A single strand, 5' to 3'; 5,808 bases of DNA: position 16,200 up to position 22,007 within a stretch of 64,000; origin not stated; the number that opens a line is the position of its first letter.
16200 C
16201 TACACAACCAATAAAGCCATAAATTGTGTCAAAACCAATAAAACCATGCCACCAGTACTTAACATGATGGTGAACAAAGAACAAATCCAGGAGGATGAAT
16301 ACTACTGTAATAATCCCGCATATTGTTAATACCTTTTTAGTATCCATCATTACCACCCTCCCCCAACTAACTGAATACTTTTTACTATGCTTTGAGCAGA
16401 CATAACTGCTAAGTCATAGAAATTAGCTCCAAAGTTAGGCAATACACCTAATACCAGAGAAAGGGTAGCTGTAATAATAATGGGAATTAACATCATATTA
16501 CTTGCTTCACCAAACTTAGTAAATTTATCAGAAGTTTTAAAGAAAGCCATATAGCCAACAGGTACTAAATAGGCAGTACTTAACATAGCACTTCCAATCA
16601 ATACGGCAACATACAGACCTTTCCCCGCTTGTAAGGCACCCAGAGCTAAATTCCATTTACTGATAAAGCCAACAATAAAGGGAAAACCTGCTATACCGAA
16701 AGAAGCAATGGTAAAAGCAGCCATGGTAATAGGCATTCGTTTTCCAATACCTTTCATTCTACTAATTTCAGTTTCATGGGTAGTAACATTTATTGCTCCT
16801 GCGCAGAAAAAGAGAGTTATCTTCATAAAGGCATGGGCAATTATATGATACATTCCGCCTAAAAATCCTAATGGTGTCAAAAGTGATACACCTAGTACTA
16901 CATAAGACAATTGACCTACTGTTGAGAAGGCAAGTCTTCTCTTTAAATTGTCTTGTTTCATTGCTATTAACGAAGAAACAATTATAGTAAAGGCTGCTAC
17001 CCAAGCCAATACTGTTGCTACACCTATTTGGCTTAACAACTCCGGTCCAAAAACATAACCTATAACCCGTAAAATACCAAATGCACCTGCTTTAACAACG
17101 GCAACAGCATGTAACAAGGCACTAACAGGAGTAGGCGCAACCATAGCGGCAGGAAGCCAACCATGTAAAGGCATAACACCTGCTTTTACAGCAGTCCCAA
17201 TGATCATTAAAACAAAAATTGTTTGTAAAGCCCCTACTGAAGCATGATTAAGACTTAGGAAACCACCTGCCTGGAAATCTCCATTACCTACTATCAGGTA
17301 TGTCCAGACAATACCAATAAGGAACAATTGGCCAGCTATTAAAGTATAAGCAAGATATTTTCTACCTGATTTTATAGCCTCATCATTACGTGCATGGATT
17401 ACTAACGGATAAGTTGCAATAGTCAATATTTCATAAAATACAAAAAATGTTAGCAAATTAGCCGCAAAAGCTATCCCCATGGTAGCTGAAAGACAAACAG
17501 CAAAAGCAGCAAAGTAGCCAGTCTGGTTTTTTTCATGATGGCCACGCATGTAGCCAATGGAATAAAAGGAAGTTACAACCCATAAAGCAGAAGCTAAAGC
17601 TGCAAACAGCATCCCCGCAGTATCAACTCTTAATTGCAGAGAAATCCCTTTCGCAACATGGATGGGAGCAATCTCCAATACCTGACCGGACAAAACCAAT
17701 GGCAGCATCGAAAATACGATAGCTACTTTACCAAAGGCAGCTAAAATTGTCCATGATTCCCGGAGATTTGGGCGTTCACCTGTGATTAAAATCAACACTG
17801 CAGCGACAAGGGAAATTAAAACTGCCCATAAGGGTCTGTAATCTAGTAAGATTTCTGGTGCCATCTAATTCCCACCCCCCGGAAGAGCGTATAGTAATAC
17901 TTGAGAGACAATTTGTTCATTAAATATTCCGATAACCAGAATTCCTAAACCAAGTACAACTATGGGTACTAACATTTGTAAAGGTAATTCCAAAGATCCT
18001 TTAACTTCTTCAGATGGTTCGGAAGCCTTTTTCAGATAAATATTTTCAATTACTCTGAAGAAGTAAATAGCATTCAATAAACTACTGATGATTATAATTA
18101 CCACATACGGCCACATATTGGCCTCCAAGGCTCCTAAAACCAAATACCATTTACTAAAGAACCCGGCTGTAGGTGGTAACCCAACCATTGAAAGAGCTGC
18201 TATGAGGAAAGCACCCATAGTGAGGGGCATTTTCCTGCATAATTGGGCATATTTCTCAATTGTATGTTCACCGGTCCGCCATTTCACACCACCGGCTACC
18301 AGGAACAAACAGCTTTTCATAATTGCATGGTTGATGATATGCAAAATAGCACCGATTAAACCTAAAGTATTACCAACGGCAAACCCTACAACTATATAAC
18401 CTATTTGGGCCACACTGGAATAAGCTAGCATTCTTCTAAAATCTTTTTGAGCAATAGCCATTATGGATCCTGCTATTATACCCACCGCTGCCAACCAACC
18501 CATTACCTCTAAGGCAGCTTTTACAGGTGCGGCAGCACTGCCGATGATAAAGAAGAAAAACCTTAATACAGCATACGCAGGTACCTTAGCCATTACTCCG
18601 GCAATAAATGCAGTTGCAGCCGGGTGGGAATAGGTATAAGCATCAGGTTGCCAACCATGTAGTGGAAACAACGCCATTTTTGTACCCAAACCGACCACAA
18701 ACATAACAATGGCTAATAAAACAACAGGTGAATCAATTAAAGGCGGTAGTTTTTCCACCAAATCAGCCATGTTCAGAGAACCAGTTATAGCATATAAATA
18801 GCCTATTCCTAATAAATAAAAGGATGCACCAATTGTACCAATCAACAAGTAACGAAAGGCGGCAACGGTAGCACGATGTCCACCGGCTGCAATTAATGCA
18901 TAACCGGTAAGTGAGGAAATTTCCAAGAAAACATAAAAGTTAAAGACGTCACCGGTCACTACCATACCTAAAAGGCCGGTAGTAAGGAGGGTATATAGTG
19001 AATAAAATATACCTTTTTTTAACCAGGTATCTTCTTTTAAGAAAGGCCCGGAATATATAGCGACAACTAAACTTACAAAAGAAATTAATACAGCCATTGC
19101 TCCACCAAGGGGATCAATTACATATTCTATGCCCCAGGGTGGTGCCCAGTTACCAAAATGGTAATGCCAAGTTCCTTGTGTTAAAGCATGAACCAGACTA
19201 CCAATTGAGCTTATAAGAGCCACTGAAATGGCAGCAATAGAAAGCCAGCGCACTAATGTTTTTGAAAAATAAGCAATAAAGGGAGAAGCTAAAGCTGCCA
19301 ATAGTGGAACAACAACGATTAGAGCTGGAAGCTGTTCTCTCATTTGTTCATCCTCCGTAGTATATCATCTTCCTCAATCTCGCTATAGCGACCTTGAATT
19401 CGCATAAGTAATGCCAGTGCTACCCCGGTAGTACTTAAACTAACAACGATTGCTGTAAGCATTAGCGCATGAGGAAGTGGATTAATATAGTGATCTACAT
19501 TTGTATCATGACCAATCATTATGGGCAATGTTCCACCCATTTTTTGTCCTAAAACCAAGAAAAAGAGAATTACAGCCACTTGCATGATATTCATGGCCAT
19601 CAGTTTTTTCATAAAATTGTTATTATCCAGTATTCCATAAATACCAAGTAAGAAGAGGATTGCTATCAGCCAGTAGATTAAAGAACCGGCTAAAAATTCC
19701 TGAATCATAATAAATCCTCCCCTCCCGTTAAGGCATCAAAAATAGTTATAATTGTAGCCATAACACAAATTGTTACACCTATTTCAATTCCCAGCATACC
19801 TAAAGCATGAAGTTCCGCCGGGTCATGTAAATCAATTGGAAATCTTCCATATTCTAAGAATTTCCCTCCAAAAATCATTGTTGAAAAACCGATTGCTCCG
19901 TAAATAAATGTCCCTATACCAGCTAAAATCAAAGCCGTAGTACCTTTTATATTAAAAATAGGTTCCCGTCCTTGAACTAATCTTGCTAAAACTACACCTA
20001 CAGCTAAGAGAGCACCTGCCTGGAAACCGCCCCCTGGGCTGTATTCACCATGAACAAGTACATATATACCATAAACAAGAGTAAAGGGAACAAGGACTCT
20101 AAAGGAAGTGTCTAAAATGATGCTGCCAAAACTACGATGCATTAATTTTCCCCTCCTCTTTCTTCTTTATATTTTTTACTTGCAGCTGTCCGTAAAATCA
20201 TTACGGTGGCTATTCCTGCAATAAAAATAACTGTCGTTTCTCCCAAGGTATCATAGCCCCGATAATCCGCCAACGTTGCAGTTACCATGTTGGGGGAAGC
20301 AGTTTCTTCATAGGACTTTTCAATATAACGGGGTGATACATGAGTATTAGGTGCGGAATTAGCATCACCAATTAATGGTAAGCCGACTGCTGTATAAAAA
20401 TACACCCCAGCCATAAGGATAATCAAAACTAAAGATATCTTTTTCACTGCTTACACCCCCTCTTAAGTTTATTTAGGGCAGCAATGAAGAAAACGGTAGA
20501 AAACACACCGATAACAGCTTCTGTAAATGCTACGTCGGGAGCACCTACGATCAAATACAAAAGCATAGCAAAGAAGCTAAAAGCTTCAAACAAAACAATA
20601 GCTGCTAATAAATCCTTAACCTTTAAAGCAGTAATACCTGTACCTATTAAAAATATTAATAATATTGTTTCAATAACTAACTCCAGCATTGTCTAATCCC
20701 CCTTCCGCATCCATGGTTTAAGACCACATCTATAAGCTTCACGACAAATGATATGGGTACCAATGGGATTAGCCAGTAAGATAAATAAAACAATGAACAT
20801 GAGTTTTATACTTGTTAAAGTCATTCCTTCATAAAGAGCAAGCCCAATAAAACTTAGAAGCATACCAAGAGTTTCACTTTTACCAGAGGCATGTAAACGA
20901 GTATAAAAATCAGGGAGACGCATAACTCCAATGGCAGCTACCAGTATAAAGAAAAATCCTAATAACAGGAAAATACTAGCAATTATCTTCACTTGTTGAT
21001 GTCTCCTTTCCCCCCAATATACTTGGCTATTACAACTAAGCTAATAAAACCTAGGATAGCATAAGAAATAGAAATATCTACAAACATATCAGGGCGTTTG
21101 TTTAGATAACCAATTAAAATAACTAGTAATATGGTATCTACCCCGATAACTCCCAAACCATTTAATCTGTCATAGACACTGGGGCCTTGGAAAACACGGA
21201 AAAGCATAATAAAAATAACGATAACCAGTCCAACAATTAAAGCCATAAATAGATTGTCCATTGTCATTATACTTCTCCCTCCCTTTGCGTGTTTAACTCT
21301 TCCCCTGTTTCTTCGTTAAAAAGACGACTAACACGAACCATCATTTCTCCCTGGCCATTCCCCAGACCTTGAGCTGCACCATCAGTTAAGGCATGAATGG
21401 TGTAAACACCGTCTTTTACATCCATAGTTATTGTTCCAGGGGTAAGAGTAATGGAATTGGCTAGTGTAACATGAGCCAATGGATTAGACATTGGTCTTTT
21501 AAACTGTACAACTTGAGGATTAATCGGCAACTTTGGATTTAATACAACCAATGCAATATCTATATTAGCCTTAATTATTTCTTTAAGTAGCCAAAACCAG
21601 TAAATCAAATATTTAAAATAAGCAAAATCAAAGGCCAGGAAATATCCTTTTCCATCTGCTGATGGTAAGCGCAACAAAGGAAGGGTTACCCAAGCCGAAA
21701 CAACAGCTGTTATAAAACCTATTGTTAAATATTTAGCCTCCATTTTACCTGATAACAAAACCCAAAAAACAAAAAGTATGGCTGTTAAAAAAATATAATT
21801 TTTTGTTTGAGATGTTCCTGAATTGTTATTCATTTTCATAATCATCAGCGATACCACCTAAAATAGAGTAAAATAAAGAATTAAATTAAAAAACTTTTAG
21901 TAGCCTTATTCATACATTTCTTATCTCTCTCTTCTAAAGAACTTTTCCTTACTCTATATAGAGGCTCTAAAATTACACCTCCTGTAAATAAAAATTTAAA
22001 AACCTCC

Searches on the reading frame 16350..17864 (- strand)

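Call 76: search_protein_families(library=pfam, proteins=[window:16350-17864:-], max_evalue=0.00001)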
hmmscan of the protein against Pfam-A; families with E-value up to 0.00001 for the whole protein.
window:16350-17864:- (504 aa): 1 family
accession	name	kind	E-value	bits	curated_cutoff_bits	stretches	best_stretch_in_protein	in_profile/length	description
PF00361.26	Proton_antipo_M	-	5.4e-59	200.2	21.5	1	134-425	1-291/294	NADH:quinone oxidoreductase/Mrp antiporter, TM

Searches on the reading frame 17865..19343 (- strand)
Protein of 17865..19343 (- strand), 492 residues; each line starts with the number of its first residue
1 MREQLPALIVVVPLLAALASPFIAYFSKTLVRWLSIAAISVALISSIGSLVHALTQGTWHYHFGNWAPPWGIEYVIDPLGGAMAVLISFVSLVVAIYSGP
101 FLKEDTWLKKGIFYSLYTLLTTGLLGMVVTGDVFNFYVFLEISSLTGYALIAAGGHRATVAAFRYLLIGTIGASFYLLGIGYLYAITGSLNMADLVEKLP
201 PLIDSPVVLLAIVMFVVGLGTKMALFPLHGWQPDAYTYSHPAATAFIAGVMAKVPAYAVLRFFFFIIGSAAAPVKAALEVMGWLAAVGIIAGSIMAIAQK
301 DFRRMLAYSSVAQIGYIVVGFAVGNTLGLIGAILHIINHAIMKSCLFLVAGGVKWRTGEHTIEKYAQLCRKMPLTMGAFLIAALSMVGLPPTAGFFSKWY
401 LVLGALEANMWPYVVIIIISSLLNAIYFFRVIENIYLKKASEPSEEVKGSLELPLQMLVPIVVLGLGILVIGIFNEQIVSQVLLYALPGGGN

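Call 76: search_protein_families(library=pfam, proteins=[window:17865-19343:-], max_evalue=0.00001)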
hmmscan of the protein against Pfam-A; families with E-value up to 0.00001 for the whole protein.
window:17865-19343:- (492 aa): 1 family
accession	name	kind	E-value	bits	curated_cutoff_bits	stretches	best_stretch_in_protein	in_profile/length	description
PF00361.26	Proton_antipo_M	-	1.9e-64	218.2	21.5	1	131-423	2-293/294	NADH:quinone oxidoreductase/Mrp antiporter, TM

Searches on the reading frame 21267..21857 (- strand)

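Call 76: search_protein_families(library=pfam, proteins=[window:21267-21857:-], max_evalue=0.00001)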
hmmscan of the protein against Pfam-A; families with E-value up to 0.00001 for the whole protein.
window:21267-21857:- (196 aa): 1 family
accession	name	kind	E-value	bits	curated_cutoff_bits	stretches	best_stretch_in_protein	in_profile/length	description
PF01899.21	MNHE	-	2.6e-31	108.8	27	1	26-159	2-124/145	Na+/H+ ion antiporter subunit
